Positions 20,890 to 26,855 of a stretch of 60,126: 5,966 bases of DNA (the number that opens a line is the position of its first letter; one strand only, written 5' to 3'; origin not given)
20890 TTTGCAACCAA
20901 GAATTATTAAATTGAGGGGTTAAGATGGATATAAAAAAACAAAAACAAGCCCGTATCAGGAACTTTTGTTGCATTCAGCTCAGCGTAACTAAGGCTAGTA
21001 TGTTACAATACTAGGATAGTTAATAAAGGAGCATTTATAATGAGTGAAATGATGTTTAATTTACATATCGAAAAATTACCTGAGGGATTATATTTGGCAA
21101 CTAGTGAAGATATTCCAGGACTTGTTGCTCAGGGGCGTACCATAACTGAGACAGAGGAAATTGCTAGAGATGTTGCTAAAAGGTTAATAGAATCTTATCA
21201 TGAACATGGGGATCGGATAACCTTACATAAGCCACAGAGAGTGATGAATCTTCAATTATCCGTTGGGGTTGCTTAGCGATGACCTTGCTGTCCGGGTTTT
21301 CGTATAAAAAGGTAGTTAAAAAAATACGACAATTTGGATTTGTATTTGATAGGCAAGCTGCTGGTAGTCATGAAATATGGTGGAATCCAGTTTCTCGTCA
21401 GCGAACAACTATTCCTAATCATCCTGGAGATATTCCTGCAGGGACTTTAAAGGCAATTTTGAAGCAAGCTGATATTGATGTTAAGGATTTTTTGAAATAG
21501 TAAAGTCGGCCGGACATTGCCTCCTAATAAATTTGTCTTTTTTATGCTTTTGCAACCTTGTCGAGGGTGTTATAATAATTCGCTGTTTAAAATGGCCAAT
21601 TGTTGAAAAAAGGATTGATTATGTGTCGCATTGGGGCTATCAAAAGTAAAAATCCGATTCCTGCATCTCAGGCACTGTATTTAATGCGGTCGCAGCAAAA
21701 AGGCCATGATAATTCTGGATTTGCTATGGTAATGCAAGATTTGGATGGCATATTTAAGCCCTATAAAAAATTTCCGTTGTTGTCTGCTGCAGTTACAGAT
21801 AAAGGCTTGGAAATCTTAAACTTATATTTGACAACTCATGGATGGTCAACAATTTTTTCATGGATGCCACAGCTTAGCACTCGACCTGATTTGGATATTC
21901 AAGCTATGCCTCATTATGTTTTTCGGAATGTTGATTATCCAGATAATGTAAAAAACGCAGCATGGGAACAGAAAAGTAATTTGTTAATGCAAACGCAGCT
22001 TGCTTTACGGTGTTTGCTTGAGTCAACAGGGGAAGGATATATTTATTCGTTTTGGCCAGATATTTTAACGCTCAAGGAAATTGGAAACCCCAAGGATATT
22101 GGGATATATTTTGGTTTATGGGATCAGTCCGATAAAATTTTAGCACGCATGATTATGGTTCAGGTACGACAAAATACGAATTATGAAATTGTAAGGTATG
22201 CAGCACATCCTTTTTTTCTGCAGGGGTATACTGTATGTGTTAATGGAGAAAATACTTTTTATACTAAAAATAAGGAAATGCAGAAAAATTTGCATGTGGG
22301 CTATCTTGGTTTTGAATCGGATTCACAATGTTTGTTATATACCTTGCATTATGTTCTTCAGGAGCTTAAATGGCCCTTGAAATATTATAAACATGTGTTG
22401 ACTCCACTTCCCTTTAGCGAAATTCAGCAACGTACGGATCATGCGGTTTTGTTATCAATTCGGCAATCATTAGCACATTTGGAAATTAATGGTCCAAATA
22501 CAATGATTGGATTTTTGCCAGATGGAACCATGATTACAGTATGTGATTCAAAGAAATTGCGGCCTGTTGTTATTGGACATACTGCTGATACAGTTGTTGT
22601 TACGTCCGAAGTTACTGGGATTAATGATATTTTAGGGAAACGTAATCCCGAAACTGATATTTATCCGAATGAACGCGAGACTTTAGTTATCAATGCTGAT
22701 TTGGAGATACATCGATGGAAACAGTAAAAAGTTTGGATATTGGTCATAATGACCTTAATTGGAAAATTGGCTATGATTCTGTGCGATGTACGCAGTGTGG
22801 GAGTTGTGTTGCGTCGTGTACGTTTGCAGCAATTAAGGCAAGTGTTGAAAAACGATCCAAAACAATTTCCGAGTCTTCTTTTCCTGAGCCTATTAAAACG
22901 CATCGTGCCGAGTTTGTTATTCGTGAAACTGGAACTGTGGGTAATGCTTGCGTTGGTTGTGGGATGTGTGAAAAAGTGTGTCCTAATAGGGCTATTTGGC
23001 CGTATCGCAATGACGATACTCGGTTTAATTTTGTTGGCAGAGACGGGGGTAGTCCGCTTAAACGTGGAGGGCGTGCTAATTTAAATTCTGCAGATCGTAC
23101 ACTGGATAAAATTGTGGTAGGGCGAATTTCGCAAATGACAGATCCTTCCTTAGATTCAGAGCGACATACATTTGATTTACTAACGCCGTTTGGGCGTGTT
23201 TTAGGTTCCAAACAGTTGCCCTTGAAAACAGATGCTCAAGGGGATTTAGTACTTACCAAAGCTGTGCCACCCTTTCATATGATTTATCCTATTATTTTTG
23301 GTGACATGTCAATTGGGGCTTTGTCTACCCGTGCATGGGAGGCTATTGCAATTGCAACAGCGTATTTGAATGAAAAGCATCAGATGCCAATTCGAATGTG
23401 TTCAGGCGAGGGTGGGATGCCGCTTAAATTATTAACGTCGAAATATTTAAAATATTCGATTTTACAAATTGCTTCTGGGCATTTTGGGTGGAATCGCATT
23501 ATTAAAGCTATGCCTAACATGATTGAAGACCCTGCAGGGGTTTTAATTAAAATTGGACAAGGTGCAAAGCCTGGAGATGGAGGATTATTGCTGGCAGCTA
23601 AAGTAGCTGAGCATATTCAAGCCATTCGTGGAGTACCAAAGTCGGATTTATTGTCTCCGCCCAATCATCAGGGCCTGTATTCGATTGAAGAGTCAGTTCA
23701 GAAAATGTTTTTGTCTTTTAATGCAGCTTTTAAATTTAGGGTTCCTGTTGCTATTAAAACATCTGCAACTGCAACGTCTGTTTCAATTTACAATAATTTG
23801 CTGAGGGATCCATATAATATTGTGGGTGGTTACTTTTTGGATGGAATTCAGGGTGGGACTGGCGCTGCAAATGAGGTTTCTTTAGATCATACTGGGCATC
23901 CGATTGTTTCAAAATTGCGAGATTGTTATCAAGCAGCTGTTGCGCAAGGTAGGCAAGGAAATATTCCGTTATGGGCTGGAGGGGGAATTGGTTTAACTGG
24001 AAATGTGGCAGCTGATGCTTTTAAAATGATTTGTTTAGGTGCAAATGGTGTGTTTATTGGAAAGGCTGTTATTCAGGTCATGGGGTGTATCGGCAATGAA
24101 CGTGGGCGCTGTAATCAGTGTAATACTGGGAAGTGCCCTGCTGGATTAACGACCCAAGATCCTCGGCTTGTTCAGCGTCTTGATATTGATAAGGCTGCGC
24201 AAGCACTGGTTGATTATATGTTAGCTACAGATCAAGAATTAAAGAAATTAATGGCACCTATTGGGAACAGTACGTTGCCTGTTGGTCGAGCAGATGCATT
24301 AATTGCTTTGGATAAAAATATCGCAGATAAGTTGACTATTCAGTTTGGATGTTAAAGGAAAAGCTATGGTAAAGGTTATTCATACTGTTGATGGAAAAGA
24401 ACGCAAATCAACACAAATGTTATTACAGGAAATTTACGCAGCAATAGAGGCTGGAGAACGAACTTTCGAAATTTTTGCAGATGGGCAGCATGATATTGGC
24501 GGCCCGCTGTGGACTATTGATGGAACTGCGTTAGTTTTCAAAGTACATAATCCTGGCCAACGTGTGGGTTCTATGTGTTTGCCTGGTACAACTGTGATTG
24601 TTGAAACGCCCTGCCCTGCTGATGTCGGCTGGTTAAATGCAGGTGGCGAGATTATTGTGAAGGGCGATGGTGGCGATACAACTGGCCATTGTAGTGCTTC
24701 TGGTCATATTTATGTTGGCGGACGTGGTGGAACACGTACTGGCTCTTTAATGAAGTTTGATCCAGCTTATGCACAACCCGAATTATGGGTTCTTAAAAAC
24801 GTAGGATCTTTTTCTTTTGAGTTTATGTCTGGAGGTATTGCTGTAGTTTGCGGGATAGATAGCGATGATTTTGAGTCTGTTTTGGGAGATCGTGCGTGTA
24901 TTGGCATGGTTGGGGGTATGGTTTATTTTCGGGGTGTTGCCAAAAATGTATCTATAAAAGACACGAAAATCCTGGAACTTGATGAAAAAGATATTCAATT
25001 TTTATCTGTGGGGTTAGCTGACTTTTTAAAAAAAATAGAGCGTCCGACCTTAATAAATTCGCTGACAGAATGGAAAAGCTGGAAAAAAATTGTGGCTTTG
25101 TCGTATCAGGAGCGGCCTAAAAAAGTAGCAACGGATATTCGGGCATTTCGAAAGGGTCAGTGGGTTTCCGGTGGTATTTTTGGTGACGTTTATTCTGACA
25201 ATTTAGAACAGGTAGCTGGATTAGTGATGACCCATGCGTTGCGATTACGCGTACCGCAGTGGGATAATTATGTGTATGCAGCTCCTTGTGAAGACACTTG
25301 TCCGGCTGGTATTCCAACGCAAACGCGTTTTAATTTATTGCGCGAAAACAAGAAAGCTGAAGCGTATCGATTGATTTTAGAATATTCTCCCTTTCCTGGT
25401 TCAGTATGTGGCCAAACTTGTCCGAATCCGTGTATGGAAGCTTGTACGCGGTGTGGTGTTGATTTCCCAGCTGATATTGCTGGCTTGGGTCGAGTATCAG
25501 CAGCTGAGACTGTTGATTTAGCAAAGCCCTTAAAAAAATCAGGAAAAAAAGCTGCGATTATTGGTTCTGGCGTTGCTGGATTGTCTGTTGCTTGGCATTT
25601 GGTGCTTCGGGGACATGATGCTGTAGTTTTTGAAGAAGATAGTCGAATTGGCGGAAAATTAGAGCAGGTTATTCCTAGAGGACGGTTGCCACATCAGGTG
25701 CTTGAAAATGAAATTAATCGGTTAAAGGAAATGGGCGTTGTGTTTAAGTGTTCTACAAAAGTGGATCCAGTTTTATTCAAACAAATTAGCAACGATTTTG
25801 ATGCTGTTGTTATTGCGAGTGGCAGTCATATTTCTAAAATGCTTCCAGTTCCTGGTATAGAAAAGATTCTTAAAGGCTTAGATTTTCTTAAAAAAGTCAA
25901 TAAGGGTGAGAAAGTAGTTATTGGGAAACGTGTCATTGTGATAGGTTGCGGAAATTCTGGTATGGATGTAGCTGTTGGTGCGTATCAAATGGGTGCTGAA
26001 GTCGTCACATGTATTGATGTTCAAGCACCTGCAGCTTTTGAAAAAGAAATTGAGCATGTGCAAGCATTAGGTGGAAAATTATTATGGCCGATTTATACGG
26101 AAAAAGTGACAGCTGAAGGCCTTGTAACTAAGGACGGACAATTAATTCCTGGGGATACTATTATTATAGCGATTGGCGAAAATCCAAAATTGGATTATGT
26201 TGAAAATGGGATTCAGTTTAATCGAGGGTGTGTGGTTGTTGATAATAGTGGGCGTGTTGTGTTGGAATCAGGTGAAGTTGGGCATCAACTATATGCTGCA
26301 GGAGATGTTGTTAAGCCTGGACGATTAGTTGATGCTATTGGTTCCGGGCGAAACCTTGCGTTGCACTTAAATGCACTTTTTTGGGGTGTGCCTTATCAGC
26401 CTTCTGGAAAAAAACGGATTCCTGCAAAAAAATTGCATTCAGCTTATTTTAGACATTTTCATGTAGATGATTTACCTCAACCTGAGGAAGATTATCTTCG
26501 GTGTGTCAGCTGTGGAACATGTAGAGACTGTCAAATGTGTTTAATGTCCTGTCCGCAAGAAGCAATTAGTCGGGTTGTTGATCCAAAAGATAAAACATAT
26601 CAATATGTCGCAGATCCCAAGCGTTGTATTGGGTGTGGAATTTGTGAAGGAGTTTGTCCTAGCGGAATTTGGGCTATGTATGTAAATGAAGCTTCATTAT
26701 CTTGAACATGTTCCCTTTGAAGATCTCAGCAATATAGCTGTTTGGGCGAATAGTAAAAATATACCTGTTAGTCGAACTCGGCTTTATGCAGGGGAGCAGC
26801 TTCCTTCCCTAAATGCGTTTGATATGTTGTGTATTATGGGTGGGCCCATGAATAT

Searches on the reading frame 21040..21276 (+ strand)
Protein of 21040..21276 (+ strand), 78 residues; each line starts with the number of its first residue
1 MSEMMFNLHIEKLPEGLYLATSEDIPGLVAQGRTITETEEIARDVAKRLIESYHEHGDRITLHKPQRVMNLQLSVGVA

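Call 20: search_protein_families(library=pfam, proteins=[window:21040-21276:+], max_evalue=0.001)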
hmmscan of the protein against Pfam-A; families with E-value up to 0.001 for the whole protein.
window:21040-21276:+ (78 aa): 0 families

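Call 32: search_protein_families(library=phrogs, proteins=[window:21040-21276:+], max_evalue=0.01)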
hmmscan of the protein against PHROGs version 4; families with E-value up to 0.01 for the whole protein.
window:21040-21276:+ (78 aa): 1 family
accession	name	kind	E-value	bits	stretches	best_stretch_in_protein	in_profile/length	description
phrog_497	-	moron, auxiliary metabolic gene and host takeover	2.6e-05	24.8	1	2-61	9-68/342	toxin-antitoxin system HicB-like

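Call 79: search_protein_families(library=pfam, proteins=[window:21040-21276:+], max_evalue=1)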
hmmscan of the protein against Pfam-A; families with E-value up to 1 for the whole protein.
window:21040-21276:+ (78 aa): 4 families
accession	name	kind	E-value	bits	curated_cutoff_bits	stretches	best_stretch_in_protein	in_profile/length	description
PF08972.17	DUF1902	-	0.0041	17.7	22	1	16-47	13-44/74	Domain of unknown function (DUF1902)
PF15919.11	HicB_lk_antitox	-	0.027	15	27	1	10-68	5-61/123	HicB_like antitoxin of bacterial toxin-antitoxin system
PF21748.3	UPF0150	-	0.029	14.7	27.3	1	5-41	7-44/64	UPF0150-like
PF02152.23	FolB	-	0.13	13.1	31.8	1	22-76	54-109/113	Dihydroneopterin aldolase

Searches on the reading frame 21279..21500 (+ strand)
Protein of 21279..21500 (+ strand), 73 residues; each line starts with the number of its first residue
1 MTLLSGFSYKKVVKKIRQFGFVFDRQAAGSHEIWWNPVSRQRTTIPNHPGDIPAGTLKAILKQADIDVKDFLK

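Call 20: search_protein_families(library=pfam, proteins=[window:21279-21500:+], max_evalue=0.001)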
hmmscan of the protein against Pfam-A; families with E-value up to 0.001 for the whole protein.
window:21279-21500:+ (73 aa): 1 family
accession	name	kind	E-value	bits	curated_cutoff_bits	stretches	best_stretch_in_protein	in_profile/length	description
PF07927.17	HicA_toxin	-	5.8e-20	71.6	27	1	9-66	1-58/58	HicA toxin of bacterial toxin-antitoxin,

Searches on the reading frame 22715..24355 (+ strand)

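Call 20: search_protein_families(library=pfam, proteins=[window:22715-24355:+], max_evalue=0.001)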
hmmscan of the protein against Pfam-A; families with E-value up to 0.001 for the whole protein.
window:22715-24355:+ (546 aa): 10 families
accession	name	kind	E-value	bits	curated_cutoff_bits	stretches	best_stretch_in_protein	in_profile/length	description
PF01645.23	Glu_synthase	-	3.4e-64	217.8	20.4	1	166-518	41-368/369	Conserved region in glutamate synthase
PF13484.11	Fer4_16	-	5.2e-10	40.4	30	1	24-91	1-65/66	4Fe-4S double cluster binding domain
PF13187.11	Fer4_9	-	1.7e-08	34.8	27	1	24-94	1-52/52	4Fe-4S dicluster domain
PF13183.11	Fer4_8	-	7.7e-08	33.2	27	1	24-91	4-66/68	4Fe-4S dicluster domain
PF00037.32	Fer4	-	1.4e-07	31.5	21.1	1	78-94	7-23/24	4Fe-4S binding domain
PF13534.11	Fer4_17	-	1.3e-06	29.3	22.2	1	24-91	1-58/61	4Fe-4S dicluster domain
PF12838.12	Fer4_7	-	1.7e-06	28.8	27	1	24-92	1-51/52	4Fe-4S dicluster domain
PF12837.12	Fer4_6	-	2.3e-06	27.7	25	0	77-94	7-24/24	4Fe-4S binding domain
PF13237.11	Fer4_10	-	9.9e-06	25.8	25.5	0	18-90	2-53/53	4Fe-4S dicluster domain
PF14697.11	Fer4_21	-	0.00085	19.8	35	0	75-92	37-55/59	4Fe-4S dicluster domain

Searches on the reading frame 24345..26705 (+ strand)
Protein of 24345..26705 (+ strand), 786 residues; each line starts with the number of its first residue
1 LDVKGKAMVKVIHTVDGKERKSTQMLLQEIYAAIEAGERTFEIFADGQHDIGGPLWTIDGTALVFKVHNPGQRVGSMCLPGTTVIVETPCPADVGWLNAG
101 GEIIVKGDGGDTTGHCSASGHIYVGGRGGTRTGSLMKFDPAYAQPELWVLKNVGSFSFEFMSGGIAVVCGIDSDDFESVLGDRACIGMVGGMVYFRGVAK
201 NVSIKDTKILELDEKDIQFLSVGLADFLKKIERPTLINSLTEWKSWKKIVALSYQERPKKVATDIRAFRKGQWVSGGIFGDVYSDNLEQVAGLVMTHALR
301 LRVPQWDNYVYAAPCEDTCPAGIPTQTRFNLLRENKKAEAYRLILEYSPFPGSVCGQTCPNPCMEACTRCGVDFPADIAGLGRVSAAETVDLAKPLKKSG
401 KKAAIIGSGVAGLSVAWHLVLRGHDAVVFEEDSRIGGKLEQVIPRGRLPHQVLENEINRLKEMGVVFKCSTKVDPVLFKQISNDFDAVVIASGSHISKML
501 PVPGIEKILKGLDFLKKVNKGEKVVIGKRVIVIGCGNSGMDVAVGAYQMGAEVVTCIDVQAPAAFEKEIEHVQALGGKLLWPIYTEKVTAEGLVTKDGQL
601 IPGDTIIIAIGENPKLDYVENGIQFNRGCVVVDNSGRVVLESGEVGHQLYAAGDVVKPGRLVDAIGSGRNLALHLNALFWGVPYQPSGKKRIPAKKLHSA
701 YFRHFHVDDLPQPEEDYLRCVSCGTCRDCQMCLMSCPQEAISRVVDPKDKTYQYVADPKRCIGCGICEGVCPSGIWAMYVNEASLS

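Call 92: search_protein_families(library=pfam, proteins=[window:24345-26705:+], max_evalue=0.0001)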
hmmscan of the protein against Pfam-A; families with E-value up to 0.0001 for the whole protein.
window:24345-26705:+ (786 aa): 10 families
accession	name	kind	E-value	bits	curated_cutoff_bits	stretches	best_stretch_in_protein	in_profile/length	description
PF07992.20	Pyr_redox_2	-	3.9e-25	89.3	26.1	1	402-666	2-289/291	Pyridine nucleotide-disulphide oxidoreductase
PF00743.25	FMO-like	-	7.9e-13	48.1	22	1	479-554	133-210/532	Flavin-binding monooxygenase-like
PF01493.24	GXGXG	-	1.8e-10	41.1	32.5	1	69-202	39-169/190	GXGXG motif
PF01266.30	DAO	-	2.9e-08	34.1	27.9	1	403-437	2-37/353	FAD dependent oxidoreductase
PF13450.12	NAD_binding_8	-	5.4e-08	33.4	21.9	1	405-440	1-36/68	NAD(P)-binding Rossmann-like domain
PF13738.12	Pyr_redox_3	-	5.9e-08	32.8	30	1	487-558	127-195/305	Pyridine nucleotide-disulphide oxidoreductase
PF12838.12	Fer4_7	-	1.1e-07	32.6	27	1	725-775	1-52/52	4Fe-4S dicluster domain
PF13187.11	Fer4_9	-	8e-07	29.4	27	1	726-774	2-50/52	4Fe-4S dicluster domain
PF14691.11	Fer4_20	-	8.1e-07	29.3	25.8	1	312-382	29-101/113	Dihydroprymidine dehydrogenase domain II, 4Fe-4S cluster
PF00037.32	Fer4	-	2.1e-05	24.6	21.1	1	755-774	2-21/24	4Fe-4S binding domain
